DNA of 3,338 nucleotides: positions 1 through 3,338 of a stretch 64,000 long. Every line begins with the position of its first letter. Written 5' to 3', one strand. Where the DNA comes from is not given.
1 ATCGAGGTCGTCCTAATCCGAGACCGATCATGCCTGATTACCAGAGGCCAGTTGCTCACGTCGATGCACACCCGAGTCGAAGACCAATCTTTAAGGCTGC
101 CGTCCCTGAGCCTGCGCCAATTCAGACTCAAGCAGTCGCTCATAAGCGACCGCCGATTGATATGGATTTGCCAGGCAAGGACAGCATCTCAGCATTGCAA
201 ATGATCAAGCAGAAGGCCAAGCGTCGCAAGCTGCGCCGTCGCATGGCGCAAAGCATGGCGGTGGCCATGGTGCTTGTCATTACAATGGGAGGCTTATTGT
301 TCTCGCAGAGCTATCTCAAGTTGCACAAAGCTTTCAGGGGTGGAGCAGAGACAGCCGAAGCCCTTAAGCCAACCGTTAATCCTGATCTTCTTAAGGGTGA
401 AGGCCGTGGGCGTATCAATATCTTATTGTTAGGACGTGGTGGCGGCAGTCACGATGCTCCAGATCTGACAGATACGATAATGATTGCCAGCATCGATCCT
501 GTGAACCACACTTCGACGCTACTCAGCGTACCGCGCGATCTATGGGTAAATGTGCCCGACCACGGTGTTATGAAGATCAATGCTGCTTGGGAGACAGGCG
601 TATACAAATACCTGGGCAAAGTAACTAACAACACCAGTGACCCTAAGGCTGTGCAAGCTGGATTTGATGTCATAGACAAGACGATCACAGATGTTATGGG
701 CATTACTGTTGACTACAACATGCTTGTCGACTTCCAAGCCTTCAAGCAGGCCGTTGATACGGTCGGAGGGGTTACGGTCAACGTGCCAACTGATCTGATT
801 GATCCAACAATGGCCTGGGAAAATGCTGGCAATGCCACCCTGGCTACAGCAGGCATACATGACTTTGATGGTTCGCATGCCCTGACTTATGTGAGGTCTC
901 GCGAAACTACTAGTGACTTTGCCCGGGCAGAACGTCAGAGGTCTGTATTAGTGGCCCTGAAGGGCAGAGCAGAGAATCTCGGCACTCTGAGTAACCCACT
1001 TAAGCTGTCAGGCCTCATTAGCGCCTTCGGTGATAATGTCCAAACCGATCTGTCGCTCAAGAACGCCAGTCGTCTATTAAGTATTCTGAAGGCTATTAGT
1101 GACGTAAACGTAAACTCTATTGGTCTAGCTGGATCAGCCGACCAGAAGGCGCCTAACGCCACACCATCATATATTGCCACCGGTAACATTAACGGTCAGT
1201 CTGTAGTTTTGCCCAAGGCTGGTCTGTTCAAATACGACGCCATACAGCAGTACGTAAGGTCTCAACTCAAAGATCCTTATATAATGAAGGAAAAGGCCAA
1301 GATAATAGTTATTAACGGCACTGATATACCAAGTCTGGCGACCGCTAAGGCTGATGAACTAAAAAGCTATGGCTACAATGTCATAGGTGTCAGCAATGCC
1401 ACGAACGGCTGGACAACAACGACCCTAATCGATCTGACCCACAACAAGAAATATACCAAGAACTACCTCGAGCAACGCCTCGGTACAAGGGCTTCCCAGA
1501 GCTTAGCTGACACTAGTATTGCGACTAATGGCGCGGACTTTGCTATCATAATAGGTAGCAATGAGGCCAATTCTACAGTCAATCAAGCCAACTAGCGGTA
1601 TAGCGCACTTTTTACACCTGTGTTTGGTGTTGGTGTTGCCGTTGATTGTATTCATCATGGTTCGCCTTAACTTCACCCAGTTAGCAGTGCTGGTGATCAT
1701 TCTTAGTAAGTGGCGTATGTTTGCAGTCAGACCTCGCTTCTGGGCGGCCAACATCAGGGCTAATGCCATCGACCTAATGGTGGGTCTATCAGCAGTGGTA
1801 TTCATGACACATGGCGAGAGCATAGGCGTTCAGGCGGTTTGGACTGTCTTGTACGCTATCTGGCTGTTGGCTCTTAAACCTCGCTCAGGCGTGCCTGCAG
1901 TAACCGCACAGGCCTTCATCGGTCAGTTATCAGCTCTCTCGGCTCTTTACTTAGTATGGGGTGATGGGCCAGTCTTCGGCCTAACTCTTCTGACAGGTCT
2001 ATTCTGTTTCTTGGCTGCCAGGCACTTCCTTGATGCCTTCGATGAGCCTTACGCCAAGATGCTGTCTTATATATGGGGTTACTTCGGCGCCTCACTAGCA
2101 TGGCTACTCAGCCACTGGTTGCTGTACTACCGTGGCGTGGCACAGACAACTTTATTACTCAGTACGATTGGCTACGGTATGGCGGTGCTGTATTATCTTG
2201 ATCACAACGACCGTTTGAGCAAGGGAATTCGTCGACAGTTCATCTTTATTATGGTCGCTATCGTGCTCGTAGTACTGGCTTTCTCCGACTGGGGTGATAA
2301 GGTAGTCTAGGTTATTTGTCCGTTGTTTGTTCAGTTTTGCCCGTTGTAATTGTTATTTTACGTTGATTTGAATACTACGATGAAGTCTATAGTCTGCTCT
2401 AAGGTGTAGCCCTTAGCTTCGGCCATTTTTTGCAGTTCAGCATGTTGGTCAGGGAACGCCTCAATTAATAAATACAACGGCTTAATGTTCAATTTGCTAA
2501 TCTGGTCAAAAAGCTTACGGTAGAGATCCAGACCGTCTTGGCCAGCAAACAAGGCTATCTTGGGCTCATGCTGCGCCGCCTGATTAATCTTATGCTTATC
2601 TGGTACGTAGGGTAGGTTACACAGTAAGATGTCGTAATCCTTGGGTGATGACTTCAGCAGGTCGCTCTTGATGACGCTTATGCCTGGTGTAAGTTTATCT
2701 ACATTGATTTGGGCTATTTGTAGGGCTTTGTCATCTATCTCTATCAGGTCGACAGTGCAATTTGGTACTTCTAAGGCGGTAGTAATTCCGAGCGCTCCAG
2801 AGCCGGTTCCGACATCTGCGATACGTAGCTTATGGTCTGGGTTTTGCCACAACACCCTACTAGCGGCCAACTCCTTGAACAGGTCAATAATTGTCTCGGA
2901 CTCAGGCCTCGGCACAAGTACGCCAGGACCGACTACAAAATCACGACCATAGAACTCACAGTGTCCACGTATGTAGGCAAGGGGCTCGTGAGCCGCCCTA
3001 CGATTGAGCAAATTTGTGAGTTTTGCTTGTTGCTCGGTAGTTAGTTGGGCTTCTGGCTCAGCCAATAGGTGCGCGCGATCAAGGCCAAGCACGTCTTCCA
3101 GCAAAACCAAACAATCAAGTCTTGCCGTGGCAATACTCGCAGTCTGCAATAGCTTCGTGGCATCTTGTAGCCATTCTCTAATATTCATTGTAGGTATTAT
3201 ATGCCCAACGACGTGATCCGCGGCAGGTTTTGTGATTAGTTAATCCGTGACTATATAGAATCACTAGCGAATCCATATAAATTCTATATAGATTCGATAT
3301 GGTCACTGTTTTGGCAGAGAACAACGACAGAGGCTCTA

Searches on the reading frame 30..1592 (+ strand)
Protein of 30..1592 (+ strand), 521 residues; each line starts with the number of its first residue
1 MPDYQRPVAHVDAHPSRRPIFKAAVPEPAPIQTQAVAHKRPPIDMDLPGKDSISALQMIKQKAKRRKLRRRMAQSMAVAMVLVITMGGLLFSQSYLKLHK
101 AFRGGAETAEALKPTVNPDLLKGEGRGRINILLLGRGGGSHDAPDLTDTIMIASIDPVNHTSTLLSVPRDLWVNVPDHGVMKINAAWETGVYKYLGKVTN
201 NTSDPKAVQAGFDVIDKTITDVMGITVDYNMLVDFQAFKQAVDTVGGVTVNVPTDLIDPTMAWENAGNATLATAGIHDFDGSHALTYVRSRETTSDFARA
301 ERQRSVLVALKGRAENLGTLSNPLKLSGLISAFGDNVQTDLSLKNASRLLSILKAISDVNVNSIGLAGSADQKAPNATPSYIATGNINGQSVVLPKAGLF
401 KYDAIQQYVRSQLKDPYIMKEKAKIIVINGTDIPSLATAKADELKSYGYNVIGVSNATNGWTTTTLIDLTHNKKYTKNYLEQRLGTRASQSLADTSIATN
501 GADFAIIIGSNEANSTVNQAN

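Call 40: find_encoding_contigs(protein=window:30-1592:+, flank=10000, max_places=1)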
Protein window:30-1592:+ (521 aa): no gene with exactly this product is on record in the collection.

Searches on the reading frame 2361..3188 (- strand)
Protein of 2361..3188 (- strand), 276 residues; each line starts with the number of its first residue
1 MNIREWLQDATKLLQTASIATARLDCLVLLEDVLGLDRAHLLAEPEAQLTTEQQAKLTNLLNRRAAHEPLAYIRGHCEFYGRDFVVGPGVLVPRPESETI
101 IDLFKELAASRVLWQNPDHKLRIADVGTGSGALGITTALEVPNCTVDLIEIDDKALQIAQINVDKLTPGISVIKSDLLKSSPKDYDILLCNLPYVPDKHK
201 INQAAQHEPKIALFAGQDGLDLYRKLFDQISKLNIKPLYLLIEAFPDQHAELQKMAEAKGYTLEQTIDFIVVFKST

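Call 43: find_encoding_contigs(protein=window:2361-3188:-, flank=10000, max_places=3)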
Protein window:2361-3188:- (276 aa): 5 contigs read that carry it; 3 places shown.
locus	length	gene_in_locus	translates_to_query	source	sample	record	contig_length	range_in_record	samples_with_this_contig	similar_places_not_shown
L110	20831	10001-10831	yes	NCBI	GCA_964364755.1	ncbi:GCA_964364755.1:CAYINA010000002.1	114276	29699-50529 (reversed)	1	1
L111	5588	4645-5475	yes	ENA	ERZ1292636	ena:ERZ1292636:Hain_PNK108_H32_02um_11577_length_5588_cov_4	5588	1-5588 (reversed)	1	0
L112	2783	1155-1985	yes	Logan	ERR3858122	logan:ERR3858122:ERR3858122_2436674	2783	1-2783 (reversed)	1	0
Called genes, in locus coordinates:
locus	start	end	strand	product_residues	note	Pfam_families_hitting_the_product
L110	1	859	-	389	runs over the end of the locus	PF02163:Peptidase_M50, PF13180:PDZ_2 (weak)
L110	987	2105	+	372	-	PF03734:YkuD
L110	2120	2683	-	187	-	PF01765:RRF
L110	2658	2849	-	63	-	-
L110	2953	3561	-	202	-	-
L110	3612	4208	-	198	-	PF00889:EF_TS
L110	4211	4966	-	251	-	PF00318:Ribosomal_S2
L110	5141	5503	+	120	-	PF01197:Ribosomal_L31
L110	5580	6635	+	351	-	PF03462:PCRF, PF00472:RF-1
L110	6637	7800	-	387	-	PF00389:2-Hacid_dh, PF03446:NAD_binding_2 (faint), PF02826:2-Hacid_dh_C, PF13291:ACT_4 (weak)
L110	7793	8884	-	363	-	PF00266:Aminotran_5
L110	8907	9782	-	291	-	-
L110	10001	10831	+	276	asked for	PF17827:PrmC_N, PF05175:MTS, PF13847:Methyltransf_31, PF13649:Methyltransf_25 (weak)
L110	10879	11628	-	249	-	-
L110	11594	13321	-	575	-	PF03816:LytR_cpsA_psr, PF13399:LytR_C (weak)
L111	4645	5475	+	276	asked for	PF17827:PrmC_N, PF05175:MTS, PF13847:Methyltransf_31, PF13649:Methyltransf_25 (weak)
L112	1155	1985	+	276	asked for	PF17827:PrmC_N, PF05175:MTS, PF13847:Methyltransf_31, PF13649:Methyltransf_25 (weak)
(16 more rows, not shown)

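Call 48: find_homologous_proteins(query=window:2361-3188:-, max_evalue=1e-60)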
Query window:2361-3188:- (276 aa): 2602 proteins with E <= 1e-60 among 8000 candidates; the best 120 are listed.
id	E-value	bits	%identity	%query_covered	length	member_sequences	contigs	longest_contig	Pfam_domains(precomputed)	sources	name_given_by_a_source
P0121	1.1e-178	610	100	100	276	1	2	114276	PF13847.13,PF05175.21,PF13649.13,PF17827.7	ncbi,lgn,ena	ncbi:MAG: peptide chain release factor N(5)-glutamine methyltransferase [Patescibacteria group bacte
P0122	1.0e-137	476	78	100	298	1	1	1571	PF13847.13,PF05175.21,PF13649.13,PF17827.7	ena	-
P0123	2.8e-115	403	69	99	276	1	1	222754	PF13847.13,PF06325.20,PF05175.21,PF17827.7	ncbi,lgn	-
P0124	4.5e-113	395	67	100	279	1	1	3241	PF13847.13,PF05175.21,PF17827.7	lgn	-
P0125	4.5e-113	395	67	100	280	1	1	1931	PF13847.13,PF05175.21,PF17827.7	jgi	jgi:release factor glutamine methyltransferase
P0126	1.8e-112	393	66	99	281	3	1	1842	PF13847.13,PF05175.21,PF17827.7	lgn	-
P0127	3.1e-112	393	67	100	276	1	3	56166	PF13847.13,PF06325.20,PF05175.21,PF13649.13,PF17827.7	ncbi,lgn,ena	ncbi:MAG: HemK/PrmC family methyltransferase [Patescibacteria group bacterium]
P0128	2.8e-104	366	63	100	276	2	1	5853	PF13847.13,PF06325.20,PF05175.21,PF13649.13,PF17827.7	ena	-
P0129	1.2e-103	364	64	99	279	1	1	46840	PF06325.20,PF05175.21,PF17827.7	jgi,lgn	jgi:release factor glutamine methyltransferase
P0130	6.2e-102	359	61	99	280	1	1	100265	PF06325.20,PF05175.21,PF13649.13,PF17827.7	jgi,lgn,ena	-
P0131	1.0e-101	358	62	100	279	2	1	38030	PF13847.13,PF06325.20,PF05175.21,PF13649.13,PF17827.7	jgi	jgi:release factor glutamine methyltransferase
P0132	8.0e-101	355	63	99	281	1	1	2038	PF06325.20,PF05175.21,PF17827.7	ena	-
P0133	1.8e-100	354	62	99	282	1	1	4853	PF05175.21,PF13649.13,PF17827.7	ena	-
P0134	3.6e-100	353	62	100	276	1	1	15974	PF13847.13,PF06325.20,PF05175.21,PF13649.13,PF02527.22,PF17827.7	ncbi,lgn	ncbi:MAG: HemK/PrmC family methyltransferase [Candidatus Saccharimonadales bacterium]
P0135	6.3e-100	352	61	99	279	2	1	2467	PF13847.13,PF06325.20,PF05175.21,PF13649.13,PF17827.7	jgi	jgi:release factor glutamine methyltransferase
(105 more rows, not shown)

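Call 49: find_encoding_contigs(protein=P0123, flank=6000, max_places=1)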
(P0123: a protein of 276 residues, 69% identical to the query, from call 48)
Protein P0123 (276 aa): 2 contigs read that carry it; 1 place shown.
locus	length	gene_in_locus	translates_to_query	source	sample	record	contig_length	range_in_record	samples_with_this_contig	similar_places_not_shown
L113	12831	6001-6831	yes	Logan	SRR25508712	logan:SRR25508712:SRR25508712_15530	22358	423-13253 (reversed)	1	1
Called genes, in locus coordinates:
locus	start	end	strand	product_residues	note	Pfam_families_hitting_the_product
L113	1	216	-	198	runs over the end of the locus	PF00889:EF_TS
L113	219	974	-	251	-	PF00318:Ribosomal_S2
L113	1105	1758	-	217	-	PF00702:Hydrolase, PF12710:HAD (weak), PF13419:HAD_2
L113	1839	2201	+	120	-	PF01197:Ribosomal_L31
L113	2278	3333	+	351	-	PF03462:PCRF, PF00472:RF-1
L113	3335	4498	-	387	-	PF00389:2-Hacid_dh, PF02826:2-Hacid_dh_C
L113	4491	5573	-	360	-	PF00266:Aminotran_5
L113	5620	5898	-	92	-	-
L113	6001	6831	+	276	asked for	PF17827:PrmC_N, PF05175:MTS, PF06325:PrmA (weak), PF13847:Methyltransf_31 (weak)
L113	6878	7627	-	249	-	-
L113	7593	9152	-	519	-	PF03816:LytR_cpsA_psr, PF13399:LytR_C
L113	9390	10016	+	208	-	PF10502:Peptidase_S26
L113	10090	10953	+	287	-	PF02195:ParB_N, PF17762:HTH_ParB, PF23552:ParB_C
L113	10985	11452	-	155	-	PF07798:CCDC90-like (faint)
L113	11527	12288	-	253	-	PF00142:Fer4_NifH (weak), PF01656:CbiA, PF02374:ArsA_ATPase (weak), PF09140:MipZ, PF10609:ParA, PF13614:AAA_31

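Call 50: find_encoding_contigs(protein=P0122, flank=3000, max_places=2)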
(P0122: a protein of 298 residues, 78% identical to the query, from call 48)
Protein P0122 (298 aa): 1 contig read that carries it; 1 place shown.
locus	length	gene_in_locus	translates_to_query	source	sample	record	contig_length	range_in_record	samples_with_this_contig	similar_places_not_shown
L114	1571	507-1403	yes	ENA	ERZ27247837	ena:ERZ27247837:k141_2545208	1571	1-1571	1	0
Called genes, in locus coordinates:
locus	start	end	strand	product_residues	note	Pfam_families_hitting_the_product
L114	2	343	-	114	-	?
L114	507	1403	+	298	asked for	PF13649:Methyltransf_25 (faint), PF17827:PrmC_N, PF05175:MTS, PF13847:Methyltransf_31 (weak)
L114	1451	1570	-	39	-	?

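Call 51: find_encoding_contigs(protein=P0127, flank=6000, max_places=1)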
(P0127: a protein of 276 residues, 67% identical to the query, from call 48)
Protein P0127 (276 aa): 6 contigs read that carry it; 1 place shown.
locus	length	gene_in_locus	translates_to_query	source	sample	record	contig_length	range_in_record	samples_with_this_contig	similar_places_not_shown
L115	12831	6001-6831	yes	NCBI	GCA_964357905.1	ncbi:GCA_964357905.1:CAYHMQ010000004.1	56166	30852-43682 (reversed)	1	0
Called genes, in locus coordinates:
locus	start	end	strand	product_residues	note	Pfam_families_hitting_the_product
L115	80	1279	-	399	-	PF01053:Cys_Met_Meta_PP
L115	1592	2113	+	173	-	-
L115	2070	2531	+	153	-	PF01197:Ribosomal_L31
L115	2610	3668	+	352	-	PF03462:PCRF, PF00472:RF-1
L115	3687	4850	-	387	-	PF00389:2-Hacid_dh, PF02826:2-Hacid_dh_C, PF22629:ACT_AHAS_ss (faint), PF03446:NAD_binding_2 (faint)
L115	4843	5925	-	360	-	PF00266:Aminotran_5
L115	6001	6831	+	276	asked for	PF17827:PrmC_N, PF06325:PrmA (weak), PF05175:MTS, PF13847:Methyltransf_31 (weak), PF13649:Methyltransf_25 (weak)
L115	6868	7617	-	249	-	-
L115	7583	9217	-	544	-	PF03816:LytR_cpsA_psr, PF13399:LytR_C (weak)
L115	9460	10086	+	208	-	PF10502:Peptidase_S26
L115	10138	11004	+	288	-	PF02195:ParB_N, PF17762:HTH_ParB, PF23552:ParB_C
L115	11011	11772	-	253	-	PF00142:Fer4_NifH (faint), PF01656:CbiA, PF02374:ArsA_ATPase (weak), PF06564:CBP_BcsQ (weak), PF09140:MipZ, PF10609:ParA, PF13614:AAA_31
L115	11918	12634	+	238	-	-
